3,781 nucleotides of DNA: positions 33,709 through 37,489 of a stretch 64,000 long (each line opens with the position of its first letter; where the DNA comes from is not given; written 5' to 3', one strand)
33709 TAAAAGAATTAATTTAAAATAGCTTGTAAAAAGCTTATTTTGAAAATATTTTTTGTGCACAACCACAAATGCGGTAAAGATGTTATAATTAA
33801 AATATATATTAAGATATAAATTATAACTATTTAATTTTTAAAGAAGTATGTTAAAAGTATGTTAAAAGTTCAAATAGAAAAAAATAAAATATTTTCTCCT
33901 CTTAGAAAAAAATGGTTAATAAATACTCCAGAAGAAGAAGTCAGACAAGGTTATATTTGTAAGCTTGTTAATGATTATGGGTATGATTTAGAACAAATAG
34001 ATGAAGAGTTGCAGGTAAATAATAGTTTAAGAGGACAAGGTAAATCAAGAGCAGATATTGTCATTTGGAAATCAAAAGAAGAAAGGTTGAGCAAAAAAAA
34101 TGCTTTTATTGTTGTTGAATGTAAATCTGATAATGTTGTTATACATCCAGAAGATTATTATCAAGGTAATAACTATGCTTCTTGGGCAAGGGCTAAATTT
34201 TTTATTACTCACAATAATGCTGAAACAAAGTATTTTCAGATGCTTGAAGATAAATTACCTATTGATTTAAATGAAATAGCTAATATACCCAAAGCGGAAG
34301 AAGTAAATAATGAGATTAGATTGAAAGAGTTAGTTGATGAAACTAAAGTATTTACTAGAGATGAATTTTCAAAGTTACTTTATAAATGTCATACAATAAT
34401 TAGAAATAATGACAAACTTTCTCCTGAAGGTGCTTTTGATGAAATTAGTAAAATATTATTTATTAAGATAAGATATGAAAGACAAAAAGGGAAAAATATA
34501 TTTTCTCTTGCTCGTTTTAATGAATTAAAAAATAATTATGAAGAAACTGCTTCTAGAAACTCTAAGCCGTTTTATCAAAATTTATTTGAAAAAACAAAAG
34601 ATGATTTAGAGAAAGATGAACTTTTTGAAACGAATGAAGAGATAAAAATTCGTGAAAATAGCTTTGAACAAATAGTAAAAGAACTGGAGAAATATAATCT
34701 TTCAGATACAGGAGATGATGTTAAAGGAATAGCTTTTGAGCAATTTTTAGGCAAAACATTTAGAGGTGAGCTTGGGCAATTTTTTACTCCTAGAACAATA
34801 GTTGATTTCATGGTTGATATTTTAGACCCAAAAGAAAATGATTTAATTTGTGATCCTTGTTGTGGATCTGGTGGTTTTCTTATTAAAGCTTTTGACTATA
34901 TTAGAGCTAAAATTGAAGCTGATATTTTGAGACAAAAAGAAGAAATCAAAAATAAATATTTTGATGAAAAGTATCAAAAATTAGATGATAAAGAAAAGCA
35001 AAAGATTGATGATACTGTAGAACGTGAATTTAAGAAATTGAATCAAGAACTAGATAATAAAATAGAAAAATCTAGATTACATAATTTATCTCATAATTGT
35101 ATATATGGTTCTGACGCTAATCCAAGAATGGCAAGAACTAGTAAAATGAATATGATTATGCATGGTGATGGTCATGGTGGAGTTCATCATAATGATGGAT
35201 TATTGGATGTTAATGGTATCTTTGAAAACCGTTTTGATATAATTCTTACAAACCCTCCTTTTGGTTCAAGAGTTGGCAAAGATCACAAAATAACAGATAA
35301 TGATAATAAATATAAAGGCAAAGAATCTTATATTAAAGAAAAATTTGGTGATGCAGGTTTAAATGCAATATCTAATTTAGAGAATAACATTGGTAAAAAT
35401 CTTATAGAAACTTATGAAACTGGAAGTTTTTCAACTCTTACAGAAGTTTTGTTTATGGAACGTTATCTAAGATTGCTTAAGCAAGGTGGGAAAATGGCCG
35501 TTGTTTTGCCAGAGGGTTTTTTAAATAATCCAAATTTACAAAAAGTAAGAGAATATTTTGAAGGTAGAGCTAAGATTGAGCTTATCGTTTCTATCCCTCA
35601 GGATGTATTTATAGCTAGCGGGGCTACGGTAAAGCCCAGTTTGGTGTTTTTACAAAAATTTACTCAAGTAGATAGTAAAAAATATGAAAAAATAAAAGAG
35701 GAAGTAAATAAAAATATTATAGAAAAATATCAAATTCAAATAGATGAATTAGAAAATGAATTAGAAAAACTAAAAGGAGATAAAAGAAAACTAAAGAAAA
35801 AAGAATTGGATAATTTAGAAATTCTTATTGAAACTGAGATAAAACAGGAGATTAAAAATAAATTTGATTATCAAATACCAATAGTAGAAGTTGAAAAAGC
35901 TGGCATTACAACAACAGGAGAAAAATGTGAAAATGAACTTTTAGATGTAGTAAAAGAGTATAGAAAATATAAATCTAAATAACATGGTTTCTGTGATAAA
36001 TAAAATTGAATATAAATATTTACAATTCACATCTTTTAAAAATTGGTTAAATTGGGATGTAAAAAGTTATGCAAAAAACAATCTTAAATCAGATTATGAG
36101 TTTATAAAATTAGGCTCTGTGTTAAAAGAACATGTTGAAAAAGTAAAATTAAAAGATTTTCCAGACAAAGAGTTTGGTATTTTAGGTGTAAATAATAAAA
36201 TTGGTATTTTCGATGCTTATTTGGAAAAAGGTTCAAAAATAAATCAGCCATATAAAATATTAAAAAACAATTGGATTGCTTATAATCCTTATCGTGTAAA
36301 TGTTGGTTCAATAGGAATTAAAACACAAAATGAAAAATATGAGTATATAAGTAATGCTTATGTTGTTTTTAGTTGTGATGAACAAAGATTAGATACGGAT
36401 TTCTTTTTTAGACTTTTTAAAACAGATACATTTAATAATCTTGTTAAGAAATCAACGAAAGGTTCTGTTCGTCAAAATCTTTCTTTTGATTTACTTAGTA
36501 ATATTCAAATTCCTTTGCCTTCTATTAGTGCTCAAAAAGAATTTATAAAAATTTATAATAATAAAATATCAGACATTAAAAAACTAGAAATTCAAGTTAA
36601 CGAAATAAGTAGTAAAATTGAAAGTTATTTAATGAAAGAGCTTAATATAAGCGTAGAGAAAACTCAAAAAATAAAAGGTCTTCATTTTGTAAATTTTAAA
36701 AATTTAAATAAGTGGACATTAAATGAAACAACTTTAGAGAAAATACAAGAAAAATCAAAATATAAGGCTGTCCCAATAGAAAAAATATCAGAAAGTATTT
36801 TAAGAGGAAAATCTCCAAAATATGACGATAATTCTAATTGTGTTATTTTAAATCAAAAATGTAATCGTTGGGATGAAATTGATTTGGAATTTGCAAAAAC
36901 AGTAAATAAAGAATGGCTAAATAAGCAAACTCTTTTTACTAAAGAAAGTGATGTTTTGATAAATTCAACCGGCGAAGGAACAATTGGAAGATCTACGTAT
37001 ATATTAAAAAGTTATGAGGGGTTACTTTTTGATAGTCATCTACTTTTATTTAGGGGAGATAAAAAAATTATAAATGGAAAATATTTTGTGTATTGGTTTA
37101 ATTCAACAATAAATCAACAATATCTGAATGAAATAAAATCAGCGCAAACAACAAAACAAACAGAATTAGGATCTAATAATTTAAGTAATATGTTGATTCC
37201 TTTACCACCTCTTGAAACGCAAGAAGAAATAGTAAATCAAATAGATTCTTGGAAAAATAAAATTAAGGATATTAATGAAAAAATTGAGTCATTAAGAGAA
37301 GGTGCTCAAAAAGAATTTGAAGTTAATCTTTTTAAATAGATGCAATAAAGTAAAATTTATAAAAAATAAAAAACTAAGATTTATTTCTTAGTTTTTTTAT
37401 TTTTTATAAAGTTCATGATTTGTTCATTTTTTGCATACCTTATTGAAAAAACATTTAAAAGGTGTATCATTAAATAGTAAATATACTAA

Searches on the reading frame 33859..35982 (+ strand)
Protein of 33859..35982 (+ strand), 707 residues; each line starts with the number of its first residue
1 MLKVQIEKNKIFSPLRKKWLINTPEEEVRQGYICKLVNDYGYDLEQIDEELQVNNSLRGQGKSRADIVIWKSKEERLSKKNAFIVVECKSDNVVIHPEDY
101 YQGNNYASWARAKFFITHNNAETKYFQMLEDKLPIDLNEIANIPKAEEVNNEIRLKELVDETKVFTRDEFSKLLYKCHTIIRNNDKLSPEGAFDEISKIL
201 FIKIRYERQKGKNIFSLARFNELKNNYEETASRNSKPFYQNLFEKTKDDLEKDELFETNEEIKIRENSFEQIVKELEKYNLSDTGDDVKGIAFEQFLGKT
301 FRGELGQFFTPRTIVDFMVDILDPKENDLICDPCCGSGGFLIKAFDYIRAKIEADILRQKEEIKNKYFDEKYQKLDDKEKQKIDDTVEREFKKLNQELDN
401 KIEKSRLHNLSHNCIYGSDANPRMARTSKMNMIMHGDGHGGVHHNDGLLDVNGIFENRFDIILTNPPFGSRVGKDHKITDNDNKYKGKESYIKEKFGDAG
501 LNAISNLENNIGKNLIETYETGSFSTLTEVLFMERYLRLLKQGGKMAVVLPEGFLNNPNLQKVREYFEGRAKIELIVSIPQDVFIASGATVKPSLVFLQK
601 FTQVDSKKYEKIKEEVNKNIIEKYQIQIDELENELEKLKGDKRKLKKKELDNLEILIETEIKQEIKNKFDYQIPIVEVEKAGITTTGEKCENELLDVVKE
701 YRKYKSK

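Call 4: search_protein_families(library=pfam, proteins=[window:33859-35982:+], max_evalue=0.01)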
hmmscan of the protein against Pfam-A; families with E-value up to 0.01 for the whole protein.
window:33859-35982:+ (707 aa): 6 families
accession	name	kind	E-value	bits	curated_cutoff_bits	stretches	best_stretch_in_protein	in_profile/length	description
PF02384.22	N6_Mtase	-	9.7e-34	117.5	20.4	2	286-487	3-152/311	N-6 DNA Methylase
PF13588.12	HSDR_N_2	-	6.8e-24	84.5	25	1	24-144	1-110/110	Type I restriction enzyme R protein N terminus (HSDR_N)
PF01170.24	UPF0020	-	9.1e-13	48.8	22.3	1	316-478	18-141/197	RMKL-like, methyltransferase domain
PF07669.17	Eco57I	-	3.7e-06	27.6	25.3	1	361-584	32-171/171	Eco57I restriction-modification methylase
PF20473.4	MmeI_Mtase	-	8.1e-05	22.4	27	1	330-362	23-55/259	MmeI, DNA-methyltransferase domain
PF05175.20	MTS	-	0.0012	19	23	0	415-478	58-118/170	Methyltransferase small domain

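Call 5: search_protein_families(library=padloc, proteins=[window:33859-35982:+], max_evalue=0.01)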
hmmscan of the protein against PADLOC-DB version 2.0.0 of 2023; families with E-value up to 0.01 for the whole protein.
window:33859-35982:+ (707 aa): 45 families (the best 25 are shown)
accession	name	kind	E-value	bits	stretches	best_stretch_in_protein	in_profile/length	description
PDLC03018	MTase_I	-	0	1072.4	1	1-705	1-712/749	Type I methyltransferase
PDLC03318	MTase_II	-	1.2e-67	226.8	2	6-446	16-457/723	Type II methyltransferase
PDLC03030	MTase_I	-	1.5e-61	206.7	2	21-362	47-384/670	Type I methyltransferase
PDLC03021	MTase_I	-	3.7e-52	175.8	1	240-662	95-440/491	Type I methyltransferase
PDLC03034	MTase_I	-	1.4e-47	160.4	1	15-605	48-588/672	Type I methyltransferase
PDLC03026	MTase_I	-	2.2e-44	150.4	2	184-361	19-200/487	Type I methyltransferase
PDLC03218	MTase_II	-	2.4e-43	146.6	3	171-351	126-310/532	Type II methyltransferase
PDLC04134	mad2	-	6e-43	145.4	1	25-652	5-479/492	mads_2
PDLC03317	MTase_II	-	3.8e-31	106.2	2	169-360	162-360/831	Type II methyltransferase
PDLC03025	MTase_I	-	2e-30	104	3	290-365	145-220/569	Type I methyltransferase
PDLC03023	MTase_I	-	1.7e-25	87.5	3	529-611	576-669/716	Type I methyltransferase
PDLC03357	MTase_II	-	1.9e-25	87.3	2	175-349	9-164/620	Type II methyltransferase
PDLC03036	MTase_I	-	5.8e-22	75.8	3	304-352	213-261/635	Type I methyltransferase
PDLC03024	MTase_I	-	5.9e-21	72.5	1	399-639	356-616/628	Type I methyltransferase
PDLC03031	MTase_I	-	2.1e-20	70.5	2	257-350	130-229/834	Type I methyltransferase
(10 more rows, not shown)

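Call 67: search_protein_families(library=ncbifam, proteins=[window:33859-35982:+], max_evalue=0.001)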
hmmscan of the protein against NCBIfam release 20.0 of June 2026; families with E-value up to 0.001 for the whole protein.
window:33859-35982:+ (707 aa): 5 families
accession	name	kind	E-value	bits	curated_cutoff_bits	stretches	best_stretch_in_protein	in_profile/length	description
NF047738.1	antiphage_MADS2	equivalog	7.6e-84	282.2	720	2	7-376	2-381/654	methylation-associated defense system DNA methyltransferase MAD2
NF008748.0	PRK11783.1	equivalog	1.4e-09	36.8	466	1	326-499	192-343/704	bifunctional 23S rRNA (guanine(2069)-N(7))-methyltransferase RlmK/23S rRNA (guanine(2445)-N(2))-methyltransferase RlmL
NF040721.1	Trm14_Arch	equivalog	2.6e-06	26.8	280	1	313-485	178-316/370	tRNA (guanine(6)-N2)-methyltransferase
NF033452.1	BREX_1_MTaseX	exception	4.1e-06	24.9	500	0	531-630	545-645/1210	BREX-1 system adenine-specific DNA-methyltransferase PglX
TIGR01177.1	TIGR01177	hypoth_equivalog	6.4e-05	22.4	316.55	0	316-344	172-200/330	TIGR01177 family methyltransferase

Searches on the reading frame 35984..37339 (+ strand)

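Call 4: search_protein_families(library=pfam, proteins=[window:35984-37339:+], max_evalue=0.01)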
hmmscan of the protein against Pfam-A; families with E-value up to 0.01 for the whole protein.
window:35984-37339:+ (451 aa): 1 family
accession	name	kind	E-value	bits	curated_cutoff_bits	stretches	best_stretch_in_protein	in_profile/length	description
PF01420.25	Methylase_S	-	3e-12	47.5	22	2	300-435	31-164/168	Type I restriction modification DNA specificity domain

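Call 5: search_protein_families(library=padloc, proteins=[window:35984-37339:+], max_evalue=0.01)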
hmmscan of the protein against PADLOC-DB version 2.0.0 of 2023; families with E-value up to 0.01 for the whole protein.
window:35984-37339:+ (451 aa): 111 families (the best 25 are shown)
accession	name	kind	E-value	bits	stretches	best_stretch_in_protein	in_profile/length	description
PDLC03148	Specificity_I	-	9.2e-85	283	1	10-451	5-450/453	Type I specificity subunit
PDLC03100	Specificity_I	-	1e-31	108.8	2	246-440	181-379/392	Type I specificity subunit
PDLC03072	Specificity_I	-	2.9e-30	103.7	2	265-436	242-416/448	Type I specificity subunit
PDLC03189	Specificity_I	-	1.9e-29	100.9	2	277-435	242-395/459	Type I specificity subunit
PDLC03086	Specificity_I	-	6.5e-29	99.2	2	273-437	26-187/458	Type I specificity subunit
PDLC03089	Specificity_I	-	6.8e-28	95.9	2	261-435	6-180/446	Type I specificity subunit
PDLC03105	Specificity_I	-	7.2e-28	96.2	2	277-436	259-414/448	Type I specificity subunit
PDLC03076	Specificity_I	-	1.4e-26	91.8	2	259-428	317-484/488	Type I specificity subunit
PDLC04137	mad5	-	1.8e-26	91.3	1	87-440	58-385/392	mads_5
PDLC03127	Specificity_I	-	1.2e-25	88.4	1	136-435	116-431/571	Type I specificity subunit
PDLC03169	Specificity_I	-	2.8e-25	87.6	2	255-421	216-383/461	Type I specificity subunit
PDLC03073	Specificity_I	-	2.1e-24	84.5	2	301-436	65-196/437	Type I specificity subunit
PDLC03079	Specificity_I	-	2.3e-24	84.4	1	270-439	40-199/470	Type I specificity subunit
PDLC03179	Specificity_I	-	1e-23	82.1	2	266-438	400-573/589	Type I specificity subunit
PDLC03144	Specificity_I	-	1.4e-23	82.1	2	118-430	87-358/388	Type I specificity subunit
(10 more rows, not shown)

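Call 67: search_protein_families(library=ncbifam, proteins=[window:35984-37339:+], max_evalue=0.001)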
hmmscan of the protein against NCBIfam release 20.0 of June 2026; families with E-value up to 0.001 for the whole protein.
window:35984-37339:+ (451 aa): 2 families
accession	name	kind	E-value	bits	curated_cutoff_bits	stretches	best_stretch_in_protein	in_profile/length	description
NF047740.1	antiphage_MADS5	equivalog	1.5e-18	66.9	400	2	145-428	152-443/461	methylation-associated defense system restriction endonuclease subunit S MAD5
NF007278.0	PRK09737.1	equivalog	7.7e-17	61.2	662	1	110-421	90-383/461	type I restriction-modification system specificity subunit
